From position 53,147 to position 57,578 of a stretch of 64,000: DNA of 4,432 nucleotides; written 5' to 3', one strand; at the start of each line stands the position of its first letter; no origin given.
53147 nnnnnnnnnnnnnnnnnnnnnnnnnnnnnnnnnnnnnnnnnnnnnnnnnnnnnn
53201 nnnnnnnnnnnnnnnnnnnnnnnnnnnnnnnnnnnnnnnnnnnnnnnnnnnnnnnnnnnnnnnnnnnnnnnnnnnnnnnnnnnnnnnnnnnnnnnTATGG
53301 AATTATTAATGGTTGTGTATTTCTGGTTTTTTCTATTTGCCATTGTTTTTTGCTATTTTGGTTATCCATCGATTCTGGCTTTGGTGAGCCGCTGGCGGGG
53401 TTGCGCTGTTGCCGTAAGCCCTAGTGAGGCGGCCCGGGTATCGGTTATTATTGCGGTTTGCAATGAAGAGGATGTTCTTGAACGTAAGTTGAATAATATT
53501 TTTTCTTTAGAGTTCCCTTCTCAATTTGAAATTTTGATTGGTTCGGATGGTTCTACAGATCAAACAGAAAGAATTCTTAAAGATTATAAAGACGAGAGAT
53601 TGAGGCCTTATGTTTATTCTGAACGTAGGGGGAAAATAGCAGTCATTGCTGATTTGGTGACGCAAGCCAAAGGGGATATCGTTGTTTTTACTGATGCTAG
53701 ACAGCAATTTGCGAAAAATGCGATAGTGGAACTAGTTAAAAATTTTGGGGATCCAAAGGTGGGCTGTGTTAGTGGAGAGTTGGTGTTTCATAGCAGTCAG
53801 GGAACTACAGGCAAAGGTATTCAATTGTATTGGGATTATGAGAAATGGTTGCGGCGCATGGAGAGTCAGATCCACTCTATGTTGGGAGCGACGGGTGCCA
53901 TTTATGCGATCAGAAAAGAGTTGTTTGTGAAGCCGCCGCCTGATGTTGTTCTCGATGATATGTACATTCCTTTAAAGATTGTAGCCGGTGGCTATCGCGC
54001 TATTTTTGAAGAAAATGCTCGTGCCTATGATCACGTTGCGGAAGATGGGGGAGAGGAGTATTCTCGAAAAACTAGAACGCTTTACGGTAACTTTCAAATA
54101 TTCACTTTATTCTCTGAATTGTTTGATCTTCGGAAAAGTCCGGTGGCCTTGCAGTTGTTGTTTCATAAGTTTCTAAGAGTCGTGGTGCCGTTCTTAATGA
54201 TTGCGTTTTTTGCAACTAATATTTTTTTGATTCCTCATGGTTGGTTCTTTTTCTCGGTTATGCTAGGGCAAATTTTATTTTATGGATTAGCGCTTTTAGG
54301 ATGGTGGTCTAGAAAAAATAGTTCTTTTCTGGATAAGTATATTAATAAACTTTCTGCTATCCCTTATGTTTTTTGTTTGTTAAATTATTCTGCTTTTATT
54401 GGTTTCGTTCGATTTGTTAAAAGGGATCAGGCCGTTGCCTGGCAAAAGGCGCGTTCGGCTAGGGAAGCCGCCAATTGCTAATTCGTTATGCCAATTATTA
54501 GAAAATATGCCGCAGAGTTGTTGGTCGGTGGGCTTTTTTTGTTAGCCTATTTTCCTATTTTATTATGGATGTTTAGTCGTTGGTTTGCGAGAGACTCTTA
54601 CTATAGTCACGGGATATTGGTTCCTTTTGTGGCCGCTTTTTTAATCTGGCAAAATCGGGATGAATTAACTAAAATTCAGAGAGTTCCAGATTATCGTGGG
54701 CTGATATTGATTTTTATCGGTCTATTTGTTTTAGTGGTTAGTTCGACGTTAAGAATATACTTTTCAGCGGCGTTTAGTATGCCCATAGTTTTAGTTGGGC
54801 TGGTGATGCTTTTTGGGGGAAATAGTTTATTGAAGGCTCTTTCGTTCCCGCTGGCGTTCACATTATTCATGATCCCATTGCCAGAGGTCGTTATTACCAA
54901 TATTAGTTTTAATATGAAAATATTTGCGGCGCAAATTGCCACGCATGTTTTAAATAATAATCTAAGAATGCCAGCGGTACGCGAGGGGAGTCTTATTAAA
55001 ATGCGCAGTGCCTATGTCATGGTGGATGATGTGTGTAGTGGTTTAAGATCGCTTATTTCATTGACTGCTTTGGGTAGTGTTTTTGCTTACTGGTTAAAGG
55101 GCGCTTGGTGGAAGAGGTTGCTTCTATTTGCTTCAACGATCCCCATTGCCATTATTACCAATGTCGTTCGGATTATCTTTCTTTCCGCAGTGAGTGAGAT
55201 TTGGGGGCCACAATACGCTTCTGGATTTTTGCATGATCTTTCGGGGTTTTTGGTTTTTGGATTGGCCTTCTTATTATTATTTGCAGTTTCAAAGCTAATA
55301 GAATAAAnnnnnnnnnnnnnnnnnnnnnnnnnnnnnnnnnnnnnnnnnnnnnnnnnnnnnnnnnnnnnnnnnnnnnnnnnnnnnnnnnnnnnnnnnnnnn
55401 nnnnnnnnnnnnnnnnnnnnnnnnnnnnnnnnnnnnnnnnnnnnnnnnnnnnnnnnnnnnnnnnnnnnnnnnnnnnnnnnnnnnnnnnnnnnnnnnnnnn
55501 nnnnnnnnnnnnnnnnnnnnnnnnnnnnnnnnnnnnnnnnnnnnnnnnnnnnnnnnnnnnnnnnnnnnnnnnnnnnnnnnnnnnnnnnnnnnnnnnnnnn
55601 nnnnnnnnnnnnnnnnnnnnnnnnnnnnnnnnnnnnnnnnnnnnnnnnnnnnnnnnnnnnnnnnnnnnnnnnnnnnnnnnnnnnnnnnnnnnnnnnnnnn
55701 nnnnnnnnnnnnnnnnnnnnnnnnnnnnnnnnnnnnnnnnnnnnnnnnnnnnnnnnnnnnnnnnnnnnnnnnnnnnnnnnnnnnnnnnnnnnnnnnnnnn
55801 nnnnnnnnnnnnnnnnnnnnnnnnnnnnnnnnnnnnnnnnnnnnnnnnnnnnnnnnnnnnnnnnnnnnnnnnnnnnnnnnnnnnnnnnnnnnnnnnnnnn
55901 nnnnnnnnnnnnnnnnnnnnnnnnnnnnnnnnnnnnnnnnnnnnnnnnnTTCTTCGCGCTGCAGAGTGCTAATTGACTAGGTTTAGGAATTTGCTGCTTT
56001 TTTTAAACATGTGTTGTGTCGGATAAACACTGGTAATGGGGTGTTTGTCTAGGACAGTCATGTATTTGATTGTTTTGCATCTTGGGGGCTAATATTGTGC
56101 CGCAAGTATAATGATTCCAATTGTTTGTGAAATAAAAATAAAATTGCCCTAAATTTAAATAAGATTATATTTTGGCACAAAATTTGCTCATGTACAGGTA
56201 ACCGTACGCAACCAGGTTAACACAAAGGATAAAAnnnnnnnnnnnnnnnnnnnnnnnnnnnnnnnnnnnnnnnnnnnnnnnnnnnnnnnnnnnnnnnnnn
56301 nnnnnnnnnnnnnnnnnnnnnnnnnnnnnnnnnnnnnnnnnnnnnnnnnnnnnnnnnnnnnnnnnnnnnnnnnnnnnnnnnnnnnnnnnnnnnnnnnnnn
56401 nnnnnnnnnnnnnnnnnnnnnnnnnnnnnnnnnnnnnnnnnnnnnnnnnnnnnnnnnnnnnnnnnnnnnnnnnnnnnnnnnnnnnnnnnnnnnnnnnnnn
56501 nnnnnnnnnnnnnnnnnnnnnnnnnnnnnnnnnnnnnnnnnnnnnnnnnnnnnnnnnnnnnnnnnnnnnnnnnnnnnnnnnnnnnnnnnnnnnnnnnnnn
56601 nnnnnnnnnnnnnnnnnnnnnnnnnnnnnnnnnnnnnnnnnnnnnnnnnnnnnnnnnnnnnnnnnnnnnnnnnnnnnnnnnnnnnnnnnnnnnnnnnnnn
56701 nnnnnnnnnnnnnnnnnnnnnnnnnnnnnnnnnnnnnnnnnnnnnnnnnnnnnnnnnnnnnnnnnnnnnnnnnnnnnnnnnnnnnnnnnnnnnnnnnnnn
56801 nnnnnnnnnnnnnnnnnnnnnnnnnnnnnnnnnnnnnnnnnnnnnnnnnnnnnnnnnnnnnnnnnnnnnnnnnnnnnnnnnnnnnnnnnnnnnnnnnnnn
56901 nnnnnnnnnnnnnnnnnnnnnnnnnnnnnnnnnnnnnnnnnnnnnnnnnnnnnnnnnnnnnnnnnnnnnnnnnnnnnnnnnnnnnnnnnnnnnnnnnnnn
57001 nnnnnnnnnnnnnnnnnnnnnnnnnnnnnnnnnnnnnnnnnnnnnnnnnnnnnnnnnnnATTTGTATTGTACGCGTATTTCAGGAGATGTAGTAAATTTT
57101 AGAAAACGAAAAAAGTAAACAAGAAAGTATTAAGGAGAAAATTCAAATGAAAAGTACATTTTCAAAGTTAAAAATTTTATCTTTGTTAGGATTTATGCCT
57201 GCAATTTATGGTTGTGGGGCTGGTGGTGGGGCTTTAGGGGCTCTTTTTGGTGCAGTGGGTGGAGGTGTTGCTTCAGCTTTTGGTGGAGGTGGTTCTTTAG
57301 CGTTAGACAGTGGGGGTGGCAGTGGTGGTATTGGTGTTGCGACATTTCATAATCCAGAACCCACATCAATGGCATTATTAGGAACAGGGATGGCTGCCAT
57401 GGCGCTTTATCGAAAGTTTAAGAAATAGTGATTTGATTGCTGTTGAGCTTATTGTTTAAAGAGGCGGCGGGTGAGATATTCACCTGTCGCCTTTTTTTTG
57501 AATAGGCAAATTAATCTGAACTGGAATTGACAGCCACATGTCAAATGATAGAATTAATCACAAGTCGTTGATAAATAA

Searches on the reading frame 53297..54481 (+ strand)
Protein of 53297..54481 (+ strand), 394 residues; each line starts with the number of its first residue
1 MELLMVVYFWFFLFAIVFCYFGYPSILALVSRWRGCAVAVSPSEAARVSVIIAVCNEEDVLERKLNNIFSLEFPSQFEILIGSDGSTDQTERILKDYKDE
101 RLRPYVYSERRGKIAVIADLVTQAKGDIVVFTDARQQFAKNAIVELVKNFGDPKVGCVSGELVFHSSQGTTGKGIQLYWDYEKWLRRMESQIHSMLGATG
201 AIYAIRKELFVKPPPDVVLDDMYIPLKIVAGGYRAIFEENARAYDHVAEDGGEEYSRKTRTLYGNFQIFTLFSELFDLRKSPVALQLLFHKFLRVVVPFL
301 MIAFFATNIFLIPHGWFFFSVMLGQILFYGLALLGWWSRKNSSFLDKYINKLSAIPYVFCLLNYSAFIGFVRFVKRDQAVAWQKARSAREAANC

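Call 3: search_protein_families(library=ncbifam, proteins=[window:53297-54481:+], max_evalue=0.01)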
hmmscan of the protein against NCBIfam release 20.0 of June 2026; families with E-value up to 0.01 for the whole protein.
window:53297-54481:+ (394 aa): 18 families
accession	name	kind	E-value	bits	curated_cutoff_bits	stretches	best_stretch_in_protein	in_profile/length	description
TIGR03937.1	PgaC_IcaA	equivalog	1.1e-16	60.8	422.3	1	6-351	4-359/407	poly-beta-1,6-N-acetyl-D-glucosamine synthase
TIGR03111.1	glyc2_xrt_Gpos1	hypoth_equivalog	3.2e-10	39.4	363.95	1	25-333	28-355/439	TIGR03111 family XrtG-associated glycosyltransferase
TIGR04242.1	nodulat_NodC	equivalog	1.5e-09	37.3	550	1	43-188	45-191/395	chitooligosaccharide synthase NodC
TIGR03965.1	mycofact_glyco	equivalog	1.6e-09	37.2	280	1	40-165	68-194/467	mycofactocin biosynthesis glycosyltransferase MftF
NF041875.1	EPS_EpsD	equivalog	1.8e-09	37.5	370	1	48-145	1-99/325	exopolysaccharide biosynthesis glycosyltransferase EpsD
NF047588.1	GlcsyltransPgfSStrep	equivalog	1.8e-08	33.9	500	1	47-151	2-111/308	glycosyltransferase PgfS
NF007482.0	PRK10073.1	equivalog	1.8e-08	33.8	423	1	44-142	4-102/334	glycosyltransferase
TIGR03472.1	HpnI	equivalog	6e-08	31.9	310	1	21-159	16-160/373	bacteriohopanetetrol glucosamine biosynthesis glycosyltransferase HpnI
NF047683.1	TeichurnBiosyTuaG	equivalog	1.9e-07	31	400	1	46-142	6-103/252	teichuronic acid biosynthesis protein TuaG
NF050050.1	ProtGlycPglI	equivalog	2.2e-07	30.6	500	1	46-150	2-108/306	GalNAc(5)-diNAcBac-PP-undecaprenol beta-1,3-glucosyltransferase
TIGR04283.1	glyco_like_mftF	equivalog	5.9e-07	29.3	182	1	48-150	1-97/221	TIGR04283 family arsenosugar biosynthesis glycosyltransferase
NF007986.1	PRK10714.1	equivalog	6.3e-06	25.4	529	1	45-149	5-114/316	undecaprenyl-phosphate 4-deoxy-4-formamido-L-arabinose transferase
NF038299.1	EPS_HpsN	equivalog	9.8e-06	24.7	425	1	47-163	2-120/317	hormogonium polysaccharide biosynthesis glycosyltransferase HpsN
NF053739.1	GlytfEpsEBac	equivalog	6.4e-05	22.1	450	1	47-130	2-87/265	glycosyltransferase EpsE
NF010496.0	PRK13915.1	equivalog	0.00031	19.9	262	1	44-148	29-140/307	glucosyl-3-phosphoglycerate synthase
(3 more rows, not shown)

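Call 4: search_protein_families(library=pfam, proteins=[window:53297-54481:+], max_evalue=0.01)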
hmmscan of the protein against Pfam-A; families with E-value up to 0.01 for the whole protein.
window:53297-54481:+ (394 aa): 4 families
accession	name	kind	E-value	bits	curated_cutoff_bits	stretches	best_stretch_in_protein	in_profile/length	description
PF00535.33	Glycos_transf_2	-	1.7e-21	77.3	23.3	1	49-210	1-164/168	Glycosyl transferase family 2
PF13641.12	Glyco_tranf_2_3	-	2.6e-11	44.4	27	1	47-243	2-209/230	Glycosyltransferase like family 2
PF13632.12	Glyco_trans_2_3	-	5.5e-08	33.3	27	1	130-323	3-189/198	Glycosyl transferase family group 2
PF13506.12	Glyco_transf_21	-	1.2e-05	25.3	21.7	1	113-210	18-114/174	Glycosyl transferase family 21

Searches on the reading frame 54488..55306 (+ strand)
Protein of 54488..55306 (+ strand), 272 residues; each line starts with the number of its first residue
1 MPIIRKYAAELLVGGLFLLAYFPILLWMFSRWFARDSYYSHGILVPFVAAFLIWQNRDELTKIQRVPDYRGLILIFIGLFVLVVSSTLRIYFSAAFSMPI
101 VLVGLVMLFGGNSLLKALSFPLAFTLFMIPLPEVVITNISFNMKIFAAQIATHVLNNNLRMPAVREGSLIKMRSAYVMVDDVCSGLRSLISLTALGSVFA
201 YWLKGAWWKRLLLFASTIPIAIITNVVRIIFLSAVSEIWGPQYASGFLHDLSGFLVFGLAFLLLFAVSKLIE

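Call 3: search_protein_families(library=ncbifam, proteins=[window:54488-55306:+], max_evalue=0.01)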
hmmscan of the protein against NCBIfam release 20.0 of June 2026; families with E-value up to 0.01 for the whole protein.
window:54488-55306:+ (272 aa): 18 families
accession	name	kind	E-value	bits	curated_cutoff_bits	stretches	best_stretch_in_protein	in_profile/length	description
TIGR04152.1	exosort_VPLPA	exception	4e-55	187.8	400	1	32-271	4-242/486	VPLPA-CTERM-specific exosortase XrtD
NF038142.1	exosort_XrtW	exception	1.3e-54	185.4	425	1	11-271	6-265/494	exosortase W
TIGR02602.1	8TM_EpsH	subfamily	5.9e-53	179.8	105.55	1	31-270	3-239/241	exosortase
TIGR03109.2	exosort_XrtA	exception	1.7e-51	175.1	208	1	15-270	8-258/261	exosortase A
NF035943.2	exosort_XrtV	exception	4.2e-45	154.1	313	1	13-271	9-266/270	exosortase V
TIGR03113.1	exosort_XrtB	exception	1.4e-35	123.2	275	1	14-271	6-264/268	exosortase B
TIGR04178.1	exo_archaeo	signature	3.1e-21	75.5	23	1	178-270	2-94/97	exosortase/archaeosortase family protein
TIGR04151.1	exosort_VPDSG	exception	2.8e-20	72.9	300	1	13-270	31-298/306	VPDSG-CTERM-specific exosortase XrtC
TIGR04156.1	cyanoexo_CrtB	exception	1.1e-19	71.1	300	1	12-265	5-260/280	cyanoexosortase B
NF033770.1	exosort_XrtT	exception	5.9e-17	61.4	250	1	12-264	4-260/472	exosortase T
NF033464.1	cyanoexo_CrtC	exception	1.7e-15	57.3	225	1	11-257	8-260/278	cyanoexosortase C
TIGR04476.1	exosort_XrtN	exception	5.3e-09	35.7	200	1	42-259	30-234/406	exosortase N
TIGR04489.1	exosort_XrtO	exception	1.1e-08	34.4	250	1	21-263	5-250/451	exosortase O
TIGR03762.1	archaeo_artC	exception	1.6e-05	24.9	100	1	38-264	61-268/274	archaeosortase C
NF012182.0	exosortase_XrtQ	exception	4.8e-05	23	270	1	16-258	12-245/256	exosortase Q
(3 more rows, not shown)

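Call 4: search_protein_families(library=pfam, proteins=[window:54488-55306:+], max_evalue=0.01)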
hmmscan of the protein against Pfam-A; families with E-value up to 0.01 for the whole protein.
window:54488-55306:+ (272 aa): 1 family
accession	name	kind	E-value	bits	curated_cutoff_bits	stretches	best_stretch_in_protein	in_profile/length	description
PF09721.15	Exosortase_EpsH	-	4.1e-67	226.7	25.7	1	16-269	3-252/254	Transmembrane exosortase (Exosortase_EpsH)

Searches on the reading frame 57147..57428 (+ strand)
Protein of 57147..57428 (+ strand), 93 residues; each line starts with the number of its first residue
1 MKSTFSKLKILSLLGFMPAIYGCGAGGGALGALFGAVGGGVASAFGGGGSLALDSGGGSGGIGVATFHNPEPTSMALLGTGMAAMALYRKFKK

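Call 3: search_protein_families(library=ncbifam, proteins=[window:57147-57428:+], max_evalue=0.01)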
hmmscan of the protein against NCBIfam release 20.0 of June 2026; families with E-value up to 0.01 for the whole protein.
window:57147-57428:+ (93 aa): 3 families
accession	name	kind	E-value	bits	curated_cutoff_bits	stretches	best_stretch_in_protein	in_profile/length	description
TIGR02595.1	PEP_CTERM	domain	0.00024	21.7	16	1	70-93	2-24/24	PEP-CTERM sorting domain-containing protein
NF038125.1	PEP_CTERM_THxN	subfamily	0.0023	17.6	85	1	70-91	224-245/246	THxN family PEP-CTERM protein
NF041538.1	PEP_EDSA_1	subfamily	0.0055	16.4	100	1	70-89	285-304/307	EDSAP-1 family PEP-CTERM protein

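Call 4: search_protein_families(library=pfam, proteins=[window:57147-57428:+], max_evalue=0.01)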
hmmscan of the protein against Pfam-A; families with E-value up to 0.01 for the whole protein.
window:57147-57428:+ (93 aa): 1 family
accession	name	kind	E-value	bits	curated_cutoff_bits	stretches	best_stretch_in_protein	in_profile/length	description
PF07589.16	PEP-CTERM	-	8.8e-05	22.9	20.7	1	70-90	3-24/24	PEP-CTERM motif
